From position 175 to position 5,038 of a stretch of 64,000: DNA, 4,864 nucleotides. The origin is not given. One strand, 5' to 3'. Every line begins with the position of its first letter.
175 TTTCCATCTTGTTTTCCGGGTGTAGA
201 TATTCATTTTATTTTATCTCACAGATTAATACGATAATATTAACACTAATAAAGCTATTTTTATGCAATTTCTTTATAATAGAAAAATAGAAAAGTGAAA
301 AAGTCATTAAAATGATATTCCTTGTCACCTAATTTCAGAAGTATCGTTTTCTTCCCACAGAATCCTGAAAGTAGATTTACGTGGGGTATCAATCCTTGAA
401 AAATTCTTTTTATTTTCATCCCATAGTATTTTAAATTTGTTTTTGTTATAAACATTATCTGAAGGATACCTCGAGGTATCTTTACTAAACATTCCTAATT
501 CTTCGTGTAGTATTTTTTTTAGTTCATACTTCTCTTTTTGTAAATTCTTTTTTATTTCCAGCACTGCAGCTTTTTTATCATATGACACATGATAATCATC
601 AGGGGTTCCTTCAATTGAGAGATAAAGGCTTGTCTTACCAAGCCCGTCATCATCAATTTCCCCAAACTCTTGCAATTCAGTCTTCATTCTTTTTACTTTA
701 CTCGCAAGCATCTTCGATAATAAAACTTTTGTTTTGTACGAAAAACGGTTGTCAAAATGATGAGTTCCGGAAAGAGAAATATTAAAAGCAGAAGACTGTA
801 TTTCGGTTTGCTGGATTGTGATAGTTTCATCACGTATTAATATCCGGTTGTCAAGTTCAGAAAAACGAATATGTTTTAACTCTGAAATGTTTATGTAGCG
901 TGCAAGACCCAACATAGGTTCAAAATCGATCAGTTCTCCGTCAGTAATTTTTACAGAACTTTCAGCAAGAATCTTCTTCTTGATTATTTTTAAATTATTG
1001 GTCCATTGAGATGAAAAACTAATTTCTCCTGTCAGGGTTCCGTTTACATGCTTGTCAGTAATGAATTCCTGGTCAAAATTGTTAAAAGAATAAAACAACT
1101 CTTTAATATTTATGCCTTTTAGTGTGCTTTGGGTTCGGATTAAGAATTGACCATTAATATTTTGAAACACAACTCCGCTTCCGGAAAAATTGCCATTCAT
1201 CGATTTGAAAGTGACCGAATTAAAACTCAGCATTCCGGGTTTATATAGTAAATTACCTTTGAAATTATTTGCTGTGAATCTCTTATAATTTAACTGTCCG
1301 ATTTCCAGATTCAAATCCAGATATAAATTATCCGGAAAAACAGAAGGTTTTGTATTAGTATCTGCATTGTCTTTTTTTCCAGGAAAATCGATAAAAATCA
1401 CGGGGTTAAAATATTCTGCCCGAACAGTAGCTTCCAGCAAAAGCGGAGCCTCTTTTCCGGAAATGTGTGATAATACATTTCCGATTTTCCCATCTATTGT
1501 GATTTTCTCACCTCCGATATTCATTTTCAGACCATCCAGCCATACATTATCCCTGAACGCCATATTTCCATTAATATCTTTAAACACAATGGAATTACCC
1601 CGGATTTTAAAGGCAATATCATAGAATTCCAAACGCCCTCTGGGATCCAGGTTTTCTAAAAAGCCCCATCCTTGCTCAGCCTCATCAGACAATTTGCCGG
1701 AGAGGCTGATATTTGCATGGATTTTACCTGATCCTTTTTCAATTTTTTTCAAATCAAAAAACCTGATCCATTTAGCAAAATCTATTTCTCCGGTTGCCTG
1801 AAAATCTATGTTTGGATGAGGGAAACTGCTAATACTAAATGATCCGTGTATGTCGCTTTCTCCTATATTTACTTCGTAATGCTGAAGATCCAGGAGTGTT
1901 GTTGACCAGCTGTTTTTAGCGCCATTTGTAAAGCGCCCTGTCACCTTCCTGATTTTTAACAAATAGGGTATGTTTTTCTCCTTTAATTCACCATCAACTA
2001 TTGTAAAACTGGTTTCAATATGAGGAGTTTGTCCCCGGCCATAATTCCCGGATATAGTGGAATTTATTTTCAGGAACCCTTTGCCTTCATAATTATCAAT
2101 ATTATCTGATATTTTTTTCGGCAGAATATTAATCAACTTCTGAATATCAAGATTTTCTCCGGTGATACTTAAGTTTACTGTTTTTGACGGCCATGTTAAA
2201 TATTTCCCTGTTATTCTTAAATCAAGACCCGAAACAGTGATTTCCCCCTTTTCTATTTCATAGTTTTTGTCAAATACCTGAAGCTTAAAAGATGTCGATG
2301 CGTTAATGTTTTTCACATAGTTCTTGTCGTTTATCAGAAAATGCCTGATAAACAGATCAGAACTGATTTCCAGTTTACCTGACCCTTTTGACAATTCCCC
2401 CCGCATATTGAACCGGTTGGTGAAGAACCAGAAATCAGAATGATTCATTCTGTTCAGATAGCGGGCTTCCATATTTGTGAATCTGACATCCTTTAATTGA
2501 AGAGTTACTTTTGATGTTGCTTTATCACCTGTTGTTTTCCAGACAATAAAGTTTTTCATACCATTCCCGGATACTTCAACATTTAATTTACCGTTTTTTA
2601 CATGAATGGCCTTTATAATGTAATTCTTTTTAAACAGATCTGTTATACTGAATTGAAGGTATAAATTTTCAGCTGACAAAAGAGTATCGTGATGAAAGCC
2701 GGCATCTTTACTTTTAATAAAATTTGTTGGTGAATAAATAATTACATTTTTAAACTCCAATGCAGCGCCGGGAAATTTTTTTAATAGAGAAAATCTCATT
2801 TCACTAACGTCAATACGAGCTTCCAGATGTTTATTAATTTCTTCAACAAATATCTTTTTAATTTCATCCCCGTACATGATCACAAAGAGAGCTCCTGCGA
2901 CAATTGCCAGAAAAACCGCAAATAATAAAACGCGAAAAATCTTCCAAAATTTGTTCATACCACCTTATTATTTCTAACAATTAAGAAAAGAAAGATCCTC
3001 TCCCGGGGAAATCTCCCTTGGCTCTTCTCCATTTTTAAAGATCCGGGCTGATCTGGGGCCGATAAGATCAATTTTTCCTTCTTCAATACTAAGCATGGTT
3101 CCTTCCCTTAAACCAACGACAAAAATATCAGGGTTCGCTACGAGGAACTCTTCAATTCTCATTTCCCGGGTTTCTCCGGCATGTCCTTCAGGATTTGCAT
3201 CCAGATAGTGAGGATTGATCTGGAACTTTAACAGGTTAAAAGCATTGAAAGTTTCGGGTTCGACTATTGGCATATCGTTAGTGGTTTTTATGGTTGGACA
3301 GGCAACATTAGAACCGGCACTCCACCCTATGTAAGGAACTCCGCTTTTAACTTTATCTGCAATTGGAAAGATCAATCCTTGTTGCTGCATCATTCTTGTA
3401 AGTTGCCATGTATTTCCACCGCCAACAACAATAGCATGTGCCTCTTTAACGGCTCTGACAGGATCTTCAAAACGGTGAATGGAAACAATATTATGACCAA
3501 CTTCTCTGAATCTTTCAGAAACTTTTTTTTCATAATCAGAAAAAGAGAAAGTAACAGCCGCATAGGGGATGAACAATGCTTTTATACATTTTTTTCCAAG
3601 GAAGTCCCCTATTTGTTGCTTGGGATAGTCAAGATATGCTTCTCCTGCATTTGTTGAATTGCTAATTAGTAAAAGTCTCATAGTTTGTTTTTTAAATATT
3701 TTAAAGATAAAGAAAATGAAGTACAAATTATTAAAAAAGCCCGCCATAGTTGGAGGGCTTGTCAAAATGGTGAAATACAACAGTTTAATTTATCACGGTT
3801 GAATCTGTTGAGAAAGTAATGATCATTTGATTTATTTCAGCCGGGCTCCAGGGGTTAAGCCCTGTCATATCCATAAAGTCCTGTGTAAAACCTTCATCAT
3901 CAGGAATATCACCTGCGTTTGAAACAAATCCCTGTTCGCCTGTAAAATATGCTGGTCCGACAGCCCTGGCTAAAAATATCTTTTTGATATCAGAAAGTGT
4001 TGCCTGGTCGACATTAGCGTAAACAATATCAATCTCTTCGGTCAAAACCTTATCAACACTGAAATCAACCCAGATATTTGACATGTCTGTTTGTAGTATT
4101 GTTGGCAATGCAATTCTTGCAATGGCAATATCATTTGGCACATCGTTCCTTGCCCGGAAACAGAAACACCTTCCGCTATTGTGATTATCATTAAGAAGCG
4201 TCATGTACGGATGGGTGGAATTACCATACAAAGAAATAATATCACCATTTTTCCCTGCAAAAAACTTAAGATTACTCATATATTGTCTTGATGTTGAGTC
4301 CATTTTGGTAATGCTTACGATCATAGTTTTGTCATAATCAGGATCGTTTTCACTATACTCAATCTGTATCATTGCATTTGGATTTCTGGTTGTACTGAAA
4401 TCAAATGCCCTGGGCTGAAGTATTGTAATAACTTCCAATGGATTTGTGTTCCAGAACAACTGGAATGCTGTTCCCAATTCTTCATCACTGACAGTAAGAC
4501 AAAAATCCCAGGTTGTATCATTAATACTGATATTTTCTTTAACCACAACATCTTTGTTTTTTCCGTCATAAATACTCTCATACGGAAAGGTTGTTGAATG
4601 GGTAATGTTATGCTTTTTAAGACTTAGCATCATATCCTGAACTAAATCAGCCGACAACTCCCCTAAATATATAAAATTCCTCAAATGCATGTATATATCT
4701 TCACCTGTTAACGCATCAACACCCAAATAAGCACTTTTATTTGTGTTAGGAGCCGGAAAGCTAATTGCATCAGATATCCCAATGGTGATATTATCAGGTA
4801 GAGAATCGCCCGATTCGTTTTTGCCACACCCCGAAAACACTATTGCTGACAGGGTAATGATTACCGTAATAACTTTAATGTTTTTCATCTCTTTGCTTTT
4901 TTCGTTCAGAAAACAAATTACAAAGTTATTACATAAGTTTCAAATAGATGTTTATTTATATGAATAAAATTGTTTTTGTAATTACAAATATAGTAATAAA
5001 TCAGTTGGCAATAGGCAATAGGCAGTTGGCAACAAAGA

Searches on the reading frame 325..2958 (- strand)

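Call 9: search_protein_families(library=pfam, proteins=[window:325-2958:-])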
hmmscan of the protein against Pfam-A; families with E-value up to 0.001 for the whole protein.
window:325-2958:- (877 aa): 1 family
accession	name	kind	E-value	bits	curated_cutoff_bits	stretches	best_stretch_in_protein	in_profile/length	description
PF05359.17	DUF748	-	2.1e-05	23.2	50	1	6-173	13-172/1037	Domain of Unknown Function (DUF748)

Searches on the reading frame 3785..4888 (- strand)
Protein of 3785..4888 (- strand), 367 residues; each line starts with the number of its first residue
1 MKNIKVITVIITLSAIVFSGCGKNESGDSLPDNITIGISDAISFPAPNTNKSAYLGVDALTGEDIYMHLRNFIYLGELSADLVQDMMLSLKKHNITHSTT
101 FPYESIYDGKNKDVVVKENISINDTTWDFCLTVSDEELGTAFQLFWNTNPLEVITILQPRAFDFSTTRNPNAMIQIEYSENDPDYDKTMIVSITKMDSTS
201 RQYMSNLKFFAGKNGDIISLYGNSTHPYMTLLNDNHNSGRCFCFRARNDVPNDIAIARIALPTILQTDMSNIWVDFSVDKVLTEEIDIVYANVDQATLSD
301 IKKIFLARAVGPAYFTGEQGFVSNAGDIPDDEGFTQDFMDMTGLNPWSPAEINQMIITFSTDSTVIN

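Call 9: search_protein_families(library=pfam, proteins=[window:3785-4888:-])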
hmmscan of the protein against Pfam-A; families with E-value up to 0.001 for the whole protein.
window:3785-4888:- (367 aa): 0 families

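Call 61: find_encoding_contigs(protein=window:3785-4888:-, flank=2500, max_places=10)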
Protein window:3785-4888:- (367 aa): 4 contigs read that carry it; 4 places shown.
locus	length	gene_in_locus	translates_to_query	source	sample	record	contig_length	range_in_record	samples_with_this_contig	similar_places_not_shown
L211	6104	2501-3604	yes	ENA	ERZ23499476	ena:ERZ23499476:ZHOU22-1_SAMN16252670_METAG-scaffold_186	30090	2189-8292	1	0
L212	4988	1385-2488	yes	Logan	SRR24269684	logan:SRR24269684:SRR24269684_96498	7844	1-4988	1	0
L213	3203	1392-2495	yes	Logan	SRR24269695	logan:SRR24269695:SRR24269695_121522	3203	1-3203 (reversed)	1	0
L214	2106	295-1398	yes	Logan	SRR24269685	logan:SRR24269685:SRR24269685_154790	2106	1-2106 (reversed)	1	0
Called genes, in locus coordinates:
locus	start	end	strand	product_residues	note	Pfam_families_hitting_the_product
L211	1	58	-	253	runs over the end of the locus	PF17131:TP_0789-like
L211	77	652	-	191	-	PF00440:TetR_N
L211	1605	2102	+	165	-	PF13568:OMP_b-brl_2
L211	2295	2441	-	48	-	-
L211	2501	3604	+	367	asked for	-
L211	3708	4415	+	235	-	PF03575:Peptidase_S51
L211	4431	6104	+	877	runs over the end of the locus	PF05359:DUF748 (faint)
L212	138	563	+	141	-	PF04542:Sigma70_r2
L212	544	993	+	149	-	PF13568:OMP_b-brl_2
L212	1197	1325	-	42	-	-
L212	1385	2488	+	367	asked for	-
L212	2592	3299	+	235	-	PF03575:Peptidase_S51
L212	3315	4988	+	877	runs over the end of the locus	PF05359:DUF748 (faint)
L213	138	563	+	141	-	PF04542:Sigma70_r2, PF08281:Sigma70_r4_2 (faint)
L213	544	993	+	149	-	PF13568:OMP_b-brl_2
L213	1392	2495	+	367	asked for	-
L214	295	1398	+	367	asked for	-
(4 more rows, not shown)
